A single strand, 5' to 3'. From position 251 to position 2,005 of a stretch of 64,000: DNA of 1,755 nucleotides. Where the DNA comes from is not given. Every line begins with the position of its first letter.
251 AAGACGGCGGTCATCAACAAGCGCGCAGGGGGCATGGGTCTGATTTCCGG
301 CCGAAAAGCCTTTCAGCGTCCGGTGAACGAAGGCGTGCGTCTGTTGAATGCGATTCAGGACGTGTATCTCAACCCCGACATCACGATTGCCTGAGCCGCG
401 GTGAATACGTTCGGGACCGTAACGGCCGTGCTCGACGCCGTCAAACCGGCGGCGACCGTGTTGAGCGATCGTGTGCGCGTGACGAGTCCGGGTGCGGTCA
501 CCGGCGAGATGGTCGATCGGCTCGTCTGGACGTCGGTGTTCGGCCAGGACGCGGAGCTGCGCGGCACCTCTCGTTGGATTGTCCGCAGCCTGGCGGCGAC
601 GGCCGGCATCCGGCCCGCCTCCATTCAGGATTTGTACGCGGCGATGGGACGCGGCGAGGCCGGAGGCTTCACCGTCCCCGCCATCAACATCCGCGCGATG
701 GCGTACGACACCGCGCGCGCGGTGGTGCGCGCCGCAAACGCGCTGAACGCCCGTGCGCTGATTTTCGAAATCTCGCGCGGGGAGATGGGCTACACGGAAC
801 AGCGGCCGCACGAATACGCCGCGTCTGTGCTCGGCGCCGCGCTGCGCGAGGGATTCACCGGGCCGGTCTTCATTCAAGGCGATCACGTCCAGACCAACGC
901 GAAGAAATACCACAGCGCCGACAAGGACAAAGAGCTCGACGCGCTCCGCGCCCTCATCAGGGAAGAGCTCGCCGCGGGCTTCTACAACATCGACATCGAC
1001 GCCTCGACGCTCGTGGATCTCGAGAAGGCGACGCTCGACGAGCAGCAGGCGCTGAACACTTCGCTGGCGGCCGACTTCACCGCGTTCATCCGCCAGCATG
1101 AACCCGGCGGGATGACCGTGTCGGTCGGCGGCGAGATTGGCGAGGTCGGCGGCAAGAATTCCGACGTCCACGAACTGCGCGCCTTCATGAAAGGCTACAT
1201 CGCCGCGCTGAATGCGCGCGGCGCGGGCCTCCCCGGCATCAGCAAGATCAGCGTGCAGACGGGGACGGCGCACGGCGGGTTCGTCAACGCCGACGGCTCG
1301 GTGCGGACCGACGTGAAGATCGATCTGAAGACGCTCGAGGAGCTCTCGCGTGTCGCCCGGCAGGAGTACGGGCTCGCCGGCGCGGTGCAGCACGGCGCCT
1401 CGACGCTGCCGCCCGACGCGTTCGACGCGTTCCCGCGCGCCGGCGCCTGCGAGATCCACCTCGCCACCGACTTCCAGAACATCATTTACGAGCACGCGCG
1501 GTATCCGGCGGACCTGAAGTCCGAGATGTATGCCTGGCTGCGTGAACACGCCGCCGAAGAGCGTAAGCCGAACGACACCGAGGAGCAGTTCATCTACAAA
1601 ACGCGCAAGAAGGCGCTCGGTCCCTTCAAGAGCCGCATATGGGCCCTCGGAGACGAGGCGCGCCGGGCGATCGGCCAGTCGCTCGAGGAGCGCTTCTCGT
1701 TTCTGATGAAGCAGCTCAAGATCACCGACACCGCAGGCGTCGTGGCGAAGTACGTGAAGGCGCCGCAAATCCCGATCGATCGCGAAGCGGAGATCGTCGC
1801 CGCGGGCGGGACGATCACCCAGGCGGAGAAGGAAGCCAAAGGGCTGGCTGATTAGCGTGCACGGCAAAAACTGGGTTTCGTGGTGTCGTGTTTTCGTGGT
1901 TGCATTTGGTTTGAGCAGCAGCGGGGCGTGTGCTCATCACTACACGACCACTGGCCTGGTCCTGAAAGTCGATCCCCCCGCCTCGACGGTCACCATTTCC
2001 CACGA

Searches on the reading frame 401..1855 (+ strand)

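Call 37: search_protein_families(library=pfam, proteins=[window:401-1855:+], max_evalue=0.00001)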
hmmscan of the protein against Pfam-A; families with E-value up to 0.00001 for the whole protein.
window:401-1855:+ (484 aa): 2 families
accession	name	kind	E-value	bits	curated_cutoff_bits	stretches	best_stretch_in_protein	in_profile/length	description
PF01116.26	F_bP_aldolase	-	5e-19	69.3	25.5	1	84-384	9-257/277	Fructose-bisphosphate aldolase class-II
PF08013.17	GatZ_KbaZ-like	-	1.8e-07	30.6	26.7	1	130-260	55-186/420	D-tagatose-1,6-bisphosphate aldolase subunit GatZ/KbaZ-like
